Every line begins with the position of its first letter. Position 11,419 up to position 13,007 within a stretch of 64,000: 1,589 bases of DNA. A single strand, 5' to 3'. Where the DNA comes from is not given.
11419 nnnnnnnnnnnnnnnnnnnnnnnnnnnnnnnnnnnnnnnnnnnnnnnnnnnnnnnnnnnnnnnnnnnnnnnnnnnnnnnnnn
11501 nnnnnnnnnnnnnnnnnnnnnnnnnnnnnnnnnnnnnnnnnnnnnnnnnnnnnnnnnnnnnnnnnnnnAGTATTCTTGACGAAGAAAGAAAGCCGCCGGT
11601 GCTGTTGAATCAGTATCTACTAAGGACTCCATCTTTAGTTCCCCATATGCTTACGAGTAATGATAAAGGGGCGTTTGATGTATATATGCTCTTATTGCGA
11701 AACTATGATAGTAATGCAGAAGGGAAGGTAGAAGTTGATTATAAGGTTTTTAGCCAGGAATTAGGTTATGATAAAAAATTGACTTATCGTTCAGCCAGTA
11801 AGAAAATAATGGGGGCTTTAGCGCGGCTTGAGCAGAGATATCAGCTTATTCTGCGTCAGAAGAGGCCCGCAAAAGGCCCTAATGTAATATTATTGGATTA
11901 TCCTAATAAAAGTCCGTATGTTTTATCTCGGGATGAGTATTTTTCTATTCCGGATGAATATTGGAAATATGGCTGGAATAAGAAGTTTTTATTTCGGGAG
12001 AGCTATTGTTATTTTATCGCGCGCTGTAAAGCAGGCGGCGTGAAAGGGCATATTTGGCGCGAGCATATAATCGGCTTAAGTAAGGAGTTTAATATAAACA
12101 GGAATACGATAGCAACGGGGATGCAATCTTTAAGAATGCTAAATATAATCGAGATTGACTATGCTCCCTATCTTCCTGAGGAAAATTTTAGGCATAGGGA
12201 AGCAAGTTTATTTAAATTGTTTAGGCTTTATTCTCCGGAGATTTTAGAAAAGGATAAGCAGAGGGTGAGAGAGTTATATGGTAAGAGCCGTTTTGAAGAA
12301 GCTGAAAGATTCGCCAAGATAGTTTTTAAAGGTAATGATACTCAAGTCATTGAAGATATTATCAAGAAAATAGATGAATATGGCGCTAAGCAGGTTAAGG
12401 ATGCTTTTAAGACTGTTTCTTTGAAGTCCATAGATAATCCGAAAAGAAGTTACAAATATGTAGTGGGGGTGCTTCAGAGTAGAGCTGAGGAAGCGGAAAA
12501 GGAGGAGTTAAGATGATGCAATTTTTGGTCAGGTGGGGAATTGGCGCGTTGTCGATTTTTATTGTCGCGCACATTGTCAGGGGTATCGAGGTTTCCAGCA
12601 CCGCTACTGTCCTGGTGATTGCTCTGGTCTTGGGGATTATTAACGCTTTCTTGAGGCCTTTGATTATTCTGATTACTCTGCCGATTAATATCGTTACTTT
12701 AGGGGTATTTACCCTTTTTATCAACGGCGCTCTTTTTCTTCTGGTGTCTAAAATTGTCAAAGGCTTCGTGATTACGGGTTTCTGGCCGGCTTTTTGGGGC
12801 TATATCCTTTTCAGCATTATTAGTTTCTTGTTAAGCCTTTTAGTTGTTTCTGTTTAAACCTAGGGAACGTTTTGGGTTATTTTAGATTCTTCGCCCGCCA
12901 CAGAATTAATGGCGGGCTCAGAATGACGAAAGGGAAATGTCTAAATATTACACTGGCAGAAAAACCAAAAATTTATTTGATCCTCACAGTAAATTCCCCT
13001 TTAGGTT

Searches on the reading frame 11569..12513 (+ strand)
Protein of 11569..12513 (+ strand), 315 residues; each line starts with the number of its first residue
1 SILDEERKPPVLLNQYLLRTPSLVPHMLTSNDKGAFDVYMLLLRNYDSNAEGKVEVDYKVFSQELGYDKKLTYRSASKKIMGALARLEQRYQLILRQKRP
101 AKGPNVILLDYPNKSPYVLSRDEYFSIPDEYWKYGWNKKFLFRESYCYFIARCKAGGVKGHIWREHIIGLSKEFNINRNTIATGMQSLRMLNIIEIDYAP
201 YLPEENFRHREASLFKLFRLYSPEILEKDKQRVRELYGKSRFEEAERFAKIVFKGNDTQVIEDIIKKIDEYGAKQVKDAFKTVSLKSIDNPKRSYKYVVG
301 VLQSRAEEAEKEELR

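Call 47: predict_structure(alignment_id=A2)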
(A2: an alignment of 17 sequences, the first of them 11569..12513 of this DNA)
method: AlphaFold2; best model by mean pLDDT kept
length: 315 residues; sequences in the alignment: 17
mean_pLDDT: 87.7   pTM: 0.85
mean pLDDT of the five models: 87.7, 86.1, 85.0, 84.6, 82.9
residues with pLDDT >= 90: 210; 70-90: 70; 50-70: 28; < 50: 7
segments of 3 or more residues with pLDDT < 50: 1-6
pLDDT, mean of each block of 10 residues (from residue 1): 50 90 95 96 89 92 93 95 97 91 88 72 85 93 95 75 77 92 92 83 57 82 95 97 97 94 97 96 88 90 89 74
secondary structure, 60 per line:
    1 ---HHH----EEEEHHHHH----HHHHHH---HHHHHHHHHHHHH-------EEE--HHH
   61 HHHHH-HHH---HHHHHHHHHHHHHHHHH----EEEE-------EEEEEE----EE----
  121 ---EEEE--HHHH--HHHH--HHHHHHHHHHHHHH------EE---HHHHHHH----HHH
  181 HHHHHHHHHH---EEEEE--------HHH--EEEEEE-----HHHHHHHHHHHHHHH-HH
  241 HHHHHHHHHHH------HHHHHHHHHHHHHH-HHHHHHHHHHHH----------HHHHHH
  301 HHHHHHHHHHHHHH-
elements in order: E11-14 H15-19 H24-29 H33-45 E53-55 H58-65 H73-89 E94-97 E105-110 E124-127 H130-133 H136-139 H142-155 H167-173 H178-190 E194-198 E212-217 H223-237 H239-251 H258-271 H273-284 H295-314

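Call 50: fold_search(model_id=the predicted structure, library=pdb)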
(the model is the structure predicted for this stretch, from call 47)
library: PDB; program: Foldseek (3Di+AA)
matches with E <= 10: 646; with E <= 0.001: 22
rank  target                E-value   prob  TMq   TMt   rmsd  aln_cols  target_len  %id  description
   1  7sgc_C                1.0e-04  1.00  0.44  0.58   5.3       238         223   11  Replication Initiator Protein REPE54 and cognate DNA sequence with terminal five prime phosphates. (released 2021-10-13)
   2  7rva_C                1.1e-04  1.00  0.43  0.57   5.5       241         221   11  Updated Crystal Structure of Replication Initiator Protein REPE54. (released 2021-09-01)
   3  9yzf_C                1.5e-04  1.00  0.43  0.58   5.4       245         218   11  Isoreticular co-crystal 1 with asymmetrical expanded duplex (31mer) containing insert sequence AATTAGGCCG (released 2026-02-18)
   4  9yzg_C                1.6e-04  1.00  0.42  0.57   5.5       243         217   12  Isoreticular co-crystal 1 with asymmetrical expanded duplex (31mer) containing insert sequence ATGAGTCATA (released 2026-02-18)
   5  9nb0_C                2.8e-04  1.00  0.43  0.58   5.4       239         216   11  Isoreticular, Porous co-crystal of Replication Initiator Protein REPE54 and asymmetrical expanded duplex (31mer) conta (released 2026-02-18)
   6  9yzc_C                3.4e-04  1.00  0.45  0.62   4.7       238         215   10  Isoreticular co-crystal 1 with asymmetrical expanded duplex (31mer) containing insert sequence CGCGCGCGCG (released 2026-02-18)
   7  9z55_C                3.4e-04  1.00  0.40  0.55   5.7       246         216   11  Isoreticular co-crystal 1 with asymmetrical expanded duplex (31mer) containing insert sequence CATGAGTCAT (released 2026-02-18)
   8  7sdp_C                3.8e-04  1.00  0.42  0.54   6.0       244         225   11  Replication Initiator Protein REPE54 and cognate DNA sequence with terminal three prime phosphates. (released 2021-10-13)
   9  9ncr_C                4.2e-04  1.00  0.41  0.56   6.0       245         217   12  Isoreticular, Porous co-crystal of Replication Initiator Protein REPE54 and symmetrical expanded duplex (31mer) contai (released 2026-02-18)
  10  8aan_A                4.4e-04  1.00  0.44  0.57   5.7       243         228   11  The nucleoprotein complex of Rep protein with iteron containing dsDNA and DUE ssDNA. (released 2023-09-27)
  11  7u7o_C                4.9e-04  1.00  0.43  0.58   5.5       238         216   10  Isoreticular, interpenetrating co-crystal of Replication Initiator Protein REPE54 and symmetrical expanded duplex (31m (released 2023-03-29)
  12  9yzs_C                4.9e-04  1.00  0.42  0.57   5.7       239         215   12  Isoreticular co-crystal 1 with asymmetrical expanded duplex (31mer) containing insert sequence TAATTAGGCCG and loaded  (released 2026-02-18)
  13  8tip_C                5.2e-04  1.00  0.41  0.56   6.2       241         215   12  Isoreticular, interpenetrating co-crystal of Replication Initiator Protein REPE54 and symmetrical expanded duplex (31m (released 2023-08-02)
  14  7uog_C                5.5e-04  1.00  0.43  0.59   4.7       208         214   12  Isoreticular, interpenetrating co-crystal of Replication Initiator Protein REPE54 and asymmetrical expanded duplex (31 (released 2023-04-19)
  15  7u6k_C                5.8e-04  1.00  0.39  0.55   6.3       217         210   13  Isoreticular, interpenetrating co-crystal of Replication Initiator Protein REPE54 and symmetrical expanded duplex (31m (released 2023-03-29)
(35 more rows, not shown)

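Call 64: search_protein_representatives(alignment_id=A2)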
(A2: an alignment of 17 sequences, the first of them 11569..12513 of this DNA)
Query: 17 sequences, 311 profile positions. Proteins with E-value up to 0.001 (for the whole library): 730; up to 1e-10: 395; up to 1e-30: 207. The best 150 are listed.
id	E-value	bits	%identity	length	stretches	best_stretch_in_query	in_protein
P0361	2.7e-122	424.0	-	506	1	4-305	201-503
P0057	6.8e-122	422.7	-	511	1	3-308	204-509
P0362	6.2e-114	396.5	-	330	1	10-305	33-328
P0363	2.5e-107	374.9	-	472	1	4-304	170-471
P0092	1.3e-106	372.5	-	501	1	2-306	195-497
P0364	3.1e-105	368.0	-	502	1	3-309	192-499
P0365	2.9e-98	345.1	-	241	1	72-308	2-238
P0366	7.4e-96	337.2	-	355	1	10-304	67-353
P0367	2.4e-91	322.4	-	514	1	7-310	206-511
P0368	3.7e-88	311.9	-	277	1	27-304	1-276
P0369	1.4e-86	306.7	-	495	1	6-307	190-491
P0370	1.9e-85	303.0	-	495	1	8-306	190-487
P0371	4.5e-82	291.9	-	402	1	9-306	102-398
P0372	9.5e-81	287.5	-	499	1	7-308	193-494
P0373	1.1e-80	287.4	-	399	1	7-307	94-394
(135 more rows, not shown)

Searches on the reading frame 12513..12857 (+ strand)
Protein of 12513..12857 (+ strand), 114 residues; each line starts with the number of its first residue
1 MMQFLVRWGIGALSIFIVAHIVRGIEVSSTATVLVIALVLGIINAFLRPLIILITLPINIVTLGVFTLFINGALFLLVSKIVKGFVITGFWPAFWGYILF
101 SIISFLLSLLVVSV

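Call 3: search_protein_families(library=pfam, proteins=[window:12513-12857:+], max_evalue=0.01)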
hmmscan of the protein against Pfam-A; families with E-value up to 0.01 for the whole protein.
window:12513-12857:+ (114 aa): 1 family
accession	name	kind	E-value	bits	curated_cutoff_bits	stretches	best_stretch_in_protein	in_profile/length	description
PF04020.18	Phage_holin_4_2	-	1.3e-29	103.3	28.8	1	2-105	1-104/105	Mycobacterial 4 TMS phage holin, superfamily IV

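Call 7: search_protein_families(library=padloc, proteins=[window:12513-12857:+], max_evalue=0.01)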
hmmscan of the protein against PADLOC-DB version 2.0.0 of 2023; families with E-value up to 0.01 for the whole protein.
window:12513-12857:+ (114 aa): 0 families

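Call 9: search_protein_families(library=ncbifam, proteins=[window:12513-12857:+], max_evalue=0.001)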
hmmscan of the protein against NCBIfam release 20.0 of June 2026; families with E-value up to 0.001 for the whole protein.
window:12513-12857:+ (114 aa): 0 families

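Call 45: search_protein_families(library=phrogs, proteins=[window:12513-12857:+], max_evalue=0.01)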
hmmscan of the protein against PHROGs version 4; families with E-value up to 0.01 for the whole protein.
window:12513-12857:+ (114 aa): 0 families
